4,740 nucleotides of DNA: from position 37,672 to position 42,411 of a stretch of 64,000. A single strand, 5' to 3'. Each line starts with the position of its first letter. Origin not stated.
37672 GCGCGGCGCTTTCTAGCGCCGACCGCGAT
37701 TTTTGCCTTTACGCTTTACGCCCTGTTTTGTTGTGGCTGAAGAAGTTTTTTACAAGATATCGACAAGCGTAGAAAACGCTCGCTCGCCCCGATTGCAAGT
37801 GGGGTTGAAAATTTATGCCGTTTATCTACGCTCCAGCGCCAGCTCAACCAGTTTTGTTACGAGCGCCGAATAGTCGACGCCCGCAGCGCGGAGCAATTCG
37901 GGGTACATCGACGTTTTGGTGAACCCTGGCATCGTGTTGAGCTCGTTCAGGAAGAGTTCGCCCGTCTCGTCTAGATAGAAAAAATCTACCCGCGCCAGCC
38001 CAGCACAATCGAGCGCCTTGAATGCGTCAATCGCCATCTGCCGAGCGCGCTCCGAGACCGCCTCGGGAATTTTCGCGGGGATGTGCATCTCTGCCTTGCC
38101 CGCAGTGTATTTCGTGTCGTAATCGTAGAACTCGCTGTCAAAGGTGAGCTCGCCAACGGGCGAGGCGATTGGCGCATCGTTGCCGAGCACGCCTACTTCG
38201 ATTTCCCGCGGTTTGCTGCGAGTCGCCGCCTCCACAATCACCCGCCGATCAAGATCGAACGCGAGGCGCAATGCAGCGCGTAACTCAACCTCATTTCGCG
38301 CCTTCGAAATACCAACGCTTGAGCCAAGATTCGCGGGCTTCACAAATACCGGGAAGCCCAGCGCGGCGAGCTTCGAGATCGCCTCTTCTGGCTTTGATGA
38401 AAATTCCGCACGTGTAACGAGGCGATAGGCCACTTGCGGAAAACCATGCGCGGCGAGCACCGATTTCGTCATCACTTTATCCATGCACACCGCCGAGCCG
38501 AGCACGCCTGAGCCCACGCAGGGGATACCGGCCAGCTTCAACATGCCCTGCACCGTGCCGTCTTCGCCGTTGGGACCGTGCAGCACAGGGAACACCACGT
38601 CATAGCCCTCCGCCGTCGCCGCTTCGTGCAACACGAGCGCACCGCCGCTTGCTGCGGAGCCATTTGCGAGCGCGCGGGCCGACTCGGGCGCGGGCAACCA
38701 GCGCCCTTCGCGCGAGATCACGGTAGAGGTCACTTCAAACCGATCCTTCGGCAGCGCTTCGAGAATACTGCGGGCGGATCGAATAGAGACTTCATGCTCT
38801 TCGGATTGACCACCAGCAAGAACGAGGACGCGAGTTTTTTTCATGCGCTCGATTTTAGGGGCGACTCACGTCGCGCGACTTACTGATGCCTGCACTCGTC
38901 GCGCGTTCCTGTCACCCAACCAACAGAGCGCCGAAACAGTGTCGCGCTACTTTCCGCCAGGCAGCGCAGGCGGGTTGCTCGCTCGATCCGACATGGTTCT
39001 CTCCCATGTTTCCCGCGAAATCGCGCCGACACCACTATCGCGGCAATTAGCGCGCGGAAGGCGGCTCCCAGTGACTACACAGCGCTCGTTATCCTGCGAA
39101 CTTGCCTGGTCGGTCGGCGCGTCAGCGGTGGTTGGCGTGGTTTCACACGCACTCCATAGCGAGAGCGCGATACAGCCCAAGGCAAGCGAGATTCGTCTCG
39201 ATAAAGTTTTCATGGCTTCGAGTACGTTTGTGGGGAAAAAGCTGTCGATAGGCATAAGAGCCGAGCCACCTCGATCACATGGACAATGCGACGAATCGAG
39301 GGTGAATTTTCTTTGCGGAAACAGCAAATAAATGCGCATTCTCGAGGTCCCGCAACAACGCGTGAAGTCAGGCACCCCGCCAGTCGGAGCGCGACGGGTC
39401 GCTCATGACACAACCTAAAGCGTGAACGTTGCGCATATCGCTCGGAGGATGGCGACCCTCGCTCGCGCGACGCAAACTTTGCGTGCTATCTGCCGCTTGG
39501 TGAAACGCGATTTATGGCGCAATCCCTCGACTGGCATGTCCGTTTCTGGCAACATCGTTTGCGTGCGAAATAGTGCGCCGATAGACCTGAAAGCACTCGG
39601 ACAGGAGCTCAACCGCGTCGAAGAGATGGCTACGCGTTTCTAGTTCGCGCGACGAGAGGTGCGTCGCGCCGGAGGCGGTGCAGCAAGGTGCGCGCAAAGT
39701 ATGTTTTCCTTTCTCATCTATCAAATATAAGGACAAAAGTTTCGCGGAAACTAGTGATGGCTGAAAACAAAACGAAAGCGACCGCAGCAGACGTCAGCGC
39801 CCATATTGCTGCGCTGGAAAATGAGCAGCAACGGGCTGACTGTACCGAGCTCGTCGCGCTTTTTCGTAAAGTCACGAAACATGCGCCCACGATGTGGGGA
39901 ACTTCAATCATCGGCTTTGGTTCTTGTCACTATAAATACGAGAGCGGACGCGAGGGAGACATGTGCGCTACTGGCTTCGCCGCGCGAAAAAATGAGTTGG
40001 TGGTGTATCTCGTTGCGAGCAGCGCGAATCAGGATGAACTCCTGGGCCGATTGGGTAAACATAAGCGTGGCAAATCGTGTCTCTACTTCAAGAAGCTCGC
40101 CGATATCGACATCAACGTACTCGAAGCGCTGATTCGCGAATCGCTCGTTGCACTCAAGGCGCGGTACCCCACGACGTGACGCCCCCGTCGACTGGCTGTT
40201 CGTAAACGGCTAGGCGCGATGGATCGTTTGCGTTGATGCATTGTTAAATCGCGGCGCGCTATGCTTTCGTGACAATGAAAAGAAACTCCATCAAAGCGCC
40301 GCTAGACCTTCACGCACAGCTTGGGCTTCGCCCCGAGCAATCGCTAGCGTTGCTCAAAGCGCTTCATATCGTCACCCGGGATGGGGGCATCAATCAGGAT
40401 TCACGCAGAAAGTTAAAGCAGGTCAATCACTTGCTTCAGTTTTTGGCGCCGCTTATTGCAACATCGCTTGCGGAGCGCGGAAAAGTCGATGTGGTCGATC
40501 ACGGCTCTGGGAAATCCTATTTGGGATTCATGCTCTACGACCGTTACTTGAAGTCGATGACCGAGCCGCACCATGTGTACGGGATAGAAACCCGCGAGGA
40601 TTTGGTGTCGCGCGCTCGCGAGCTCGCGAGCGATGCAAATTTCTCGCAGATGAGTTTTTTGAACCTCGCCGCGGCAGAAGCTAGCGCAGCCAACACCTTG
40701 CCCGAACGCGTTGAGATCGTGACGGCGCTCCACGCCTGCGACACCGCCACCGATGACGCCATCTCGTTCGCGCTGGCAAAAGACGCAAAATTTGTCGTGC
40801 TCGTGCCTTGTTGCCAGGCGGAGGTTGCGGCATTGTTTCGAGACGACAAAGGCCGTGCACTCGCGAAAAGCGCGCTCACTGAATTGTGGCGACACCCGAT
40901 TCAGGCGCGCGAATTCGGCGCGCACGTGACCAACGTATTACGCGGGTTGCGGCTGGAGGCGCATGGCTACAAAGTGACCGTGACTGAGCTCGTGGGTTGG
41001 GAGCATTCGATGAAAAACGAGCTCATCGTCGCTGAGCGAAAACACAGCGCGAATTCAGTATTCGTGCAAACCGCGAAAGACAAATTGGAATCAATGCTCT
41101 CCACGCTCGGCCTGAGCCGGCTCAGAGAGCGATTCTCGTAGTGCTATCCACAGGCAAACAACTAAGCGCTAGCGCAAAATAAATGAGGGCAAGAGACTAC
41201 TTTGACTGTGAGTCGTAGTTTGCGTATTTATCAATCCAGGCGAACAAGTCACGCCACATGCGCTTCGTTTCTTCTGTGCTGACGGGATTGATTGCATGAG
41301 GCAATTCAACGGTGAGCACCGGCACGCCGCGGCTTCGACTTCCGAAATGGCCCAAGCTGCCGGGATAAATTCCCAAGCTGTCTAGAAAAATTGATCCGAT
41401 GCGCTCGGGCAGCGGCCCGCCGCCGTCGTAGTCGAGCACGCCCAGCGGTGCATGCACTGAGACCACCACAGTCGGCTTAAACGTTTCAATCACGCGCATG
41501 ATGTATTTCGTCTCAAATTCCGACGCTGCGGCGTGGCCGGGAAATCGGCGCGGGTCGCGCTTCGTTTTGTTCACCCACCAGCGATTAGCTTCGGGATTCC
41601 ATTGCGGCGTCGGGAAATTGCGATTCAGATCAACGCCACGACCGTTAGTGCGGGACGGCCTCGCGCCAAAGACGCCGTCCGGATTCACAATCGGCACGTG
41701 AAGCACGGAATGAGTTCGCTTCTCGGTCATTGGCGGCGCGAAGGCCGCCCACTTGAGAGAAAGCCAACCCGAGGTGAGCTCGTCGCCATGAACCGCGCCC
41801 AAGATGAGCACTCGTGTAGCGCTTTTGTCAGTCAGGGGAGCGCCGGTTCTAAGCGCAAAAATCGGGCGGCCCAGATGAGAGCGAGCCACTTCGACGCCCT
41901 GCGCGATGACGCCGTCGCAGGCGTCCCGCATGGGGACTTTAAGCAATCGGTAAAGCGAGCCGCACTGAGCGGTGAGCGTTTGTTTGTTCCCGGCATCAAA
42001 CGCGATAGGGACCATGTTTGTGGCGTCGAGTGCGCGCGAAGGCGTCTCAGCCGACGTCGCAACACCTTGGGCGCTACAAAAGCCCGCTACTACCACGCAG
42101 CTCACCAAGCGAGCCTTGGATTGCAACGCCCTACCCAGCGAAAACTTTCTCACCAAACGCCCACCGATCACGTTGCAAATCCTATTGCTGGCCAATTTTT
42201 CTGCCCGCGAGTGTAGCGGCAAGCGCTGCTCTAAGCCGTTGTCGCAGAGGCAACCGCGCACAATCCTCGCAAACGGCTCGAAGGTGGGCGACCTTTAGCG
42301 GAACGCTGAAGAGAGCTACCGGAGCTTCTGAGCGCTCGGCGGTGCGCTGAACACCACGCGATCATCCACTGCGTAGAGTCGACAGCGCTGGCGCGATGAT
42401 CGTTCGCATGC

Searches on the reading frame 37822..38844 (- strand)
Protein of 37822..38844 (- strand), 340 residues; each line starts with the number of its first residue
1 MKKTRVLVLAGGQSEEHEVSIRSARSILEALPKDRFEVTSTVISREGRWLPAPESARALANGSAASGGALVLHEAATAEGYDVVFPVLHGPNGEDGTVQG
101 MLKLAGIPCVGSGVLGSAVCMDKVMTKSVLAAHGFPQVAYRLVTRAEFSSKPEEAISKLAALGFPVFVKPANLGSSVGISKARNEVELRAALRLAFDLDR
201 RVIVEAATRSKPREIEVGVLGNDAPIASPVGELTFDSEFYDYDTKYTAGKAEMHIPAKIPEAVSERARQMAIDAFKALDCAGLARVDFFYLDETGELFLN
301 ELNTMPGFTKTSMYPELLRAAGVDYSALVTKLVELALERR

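Call 8: search_protein_families(library=pfam, proteins=[window:37822-38844:-])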
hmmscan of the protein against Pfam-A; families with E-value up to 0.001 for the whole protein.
window:37822-38844:- (340 aa): 4 families
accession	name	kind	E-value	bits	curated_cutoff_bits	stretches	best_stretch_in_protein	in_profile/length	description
PF07478.18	Dala_Dala_lig_C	-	2.2e-71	240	24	1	130-334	2-204/204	D-ala D-ala ligase C-terminus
PF01820.27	Dala_Dala_lig_N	-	2.9e-31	108.9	34.6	1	5-112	1-121/121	D-ala D-ala ligase N-terminus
PF02222.28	ATP-grasp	-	2.2e-09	37.6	27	1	150-303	17-160/179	ATP-grasp domain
PF02786.22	CPSase_L_D2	-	2.9e-06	27.4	19.8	1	149-304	24-178/211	Carbamoyl-phosphate synthase L chain, ATP binding domain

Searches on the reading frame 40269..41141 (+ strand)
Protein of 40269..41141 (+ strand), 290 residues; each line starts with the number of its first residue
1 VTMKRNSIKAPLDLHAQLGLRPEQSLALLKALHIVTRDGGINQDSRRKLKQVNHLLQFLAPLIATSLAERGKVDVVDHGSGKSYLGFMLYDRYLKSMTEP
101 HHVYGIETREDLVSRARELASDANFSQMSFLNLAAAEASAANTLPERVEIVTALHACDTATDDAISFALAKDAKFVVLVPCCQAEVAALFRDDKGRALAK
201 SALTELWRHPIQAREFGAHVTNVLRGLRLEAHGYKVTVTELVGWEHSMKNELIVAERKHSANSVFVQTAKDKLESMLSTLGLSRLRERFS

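Call 45: search_protein_families(library=pfam, proteins=[window:40269-41141:+], max_evalue=0.00001)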
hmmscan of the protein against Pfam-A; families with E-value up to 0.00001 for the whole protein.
window:40269-41141:+ (290 aa): 2 families
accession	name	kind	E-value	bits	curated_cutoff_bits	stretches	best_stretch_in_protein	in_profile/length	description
PF13679.12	Methyltransf_32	-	2.8e-46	157.5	27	1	47-187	1-141/143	Methyltransferase domain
PF13847.12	Methyltransf_31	-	1e-07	32.2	27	1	72-162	4-89/145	Methyltransferase domain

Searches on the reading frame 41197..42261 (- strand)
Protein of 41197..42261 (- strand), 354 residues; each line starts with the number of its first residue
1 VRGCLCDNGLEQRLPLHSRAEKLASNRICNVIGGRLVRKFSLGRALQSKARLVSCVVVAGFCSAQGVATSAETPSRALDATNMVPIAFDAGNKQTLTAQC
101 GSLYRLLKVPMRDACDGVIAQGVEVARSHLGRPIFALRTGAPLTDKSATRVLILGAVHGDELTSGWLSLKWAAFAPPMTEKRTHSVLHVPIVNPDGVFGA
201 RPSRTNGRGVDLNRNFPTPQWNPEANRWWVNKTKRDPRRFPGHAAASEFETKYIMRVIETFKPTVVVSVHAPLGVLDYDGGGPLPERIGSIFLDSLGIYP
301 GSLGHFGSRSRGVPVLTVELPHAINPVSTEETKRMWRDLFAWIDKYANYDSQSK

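Call 45: search_protein_families(library=pfam, proteins=[window:41197-42261:-], max_evalue=0.00001)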
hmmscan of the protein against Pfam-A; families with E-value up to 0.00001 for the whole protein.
window:41197-42261:- (354 aa): 2 families
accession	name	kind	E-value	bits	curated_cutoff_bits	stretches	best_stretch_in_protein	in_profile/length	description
PF00246.29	Peptidase_M14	-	1.2e-12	48.5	21.6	1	123-271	19-183/286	Zinc carboxypeptidase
PF24827.1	AstE_AspA_cat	-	2e-08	34.5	25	1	149-240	3-89/192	Succinylglutamate desuccinylase/Aspartoacylase catalytic domain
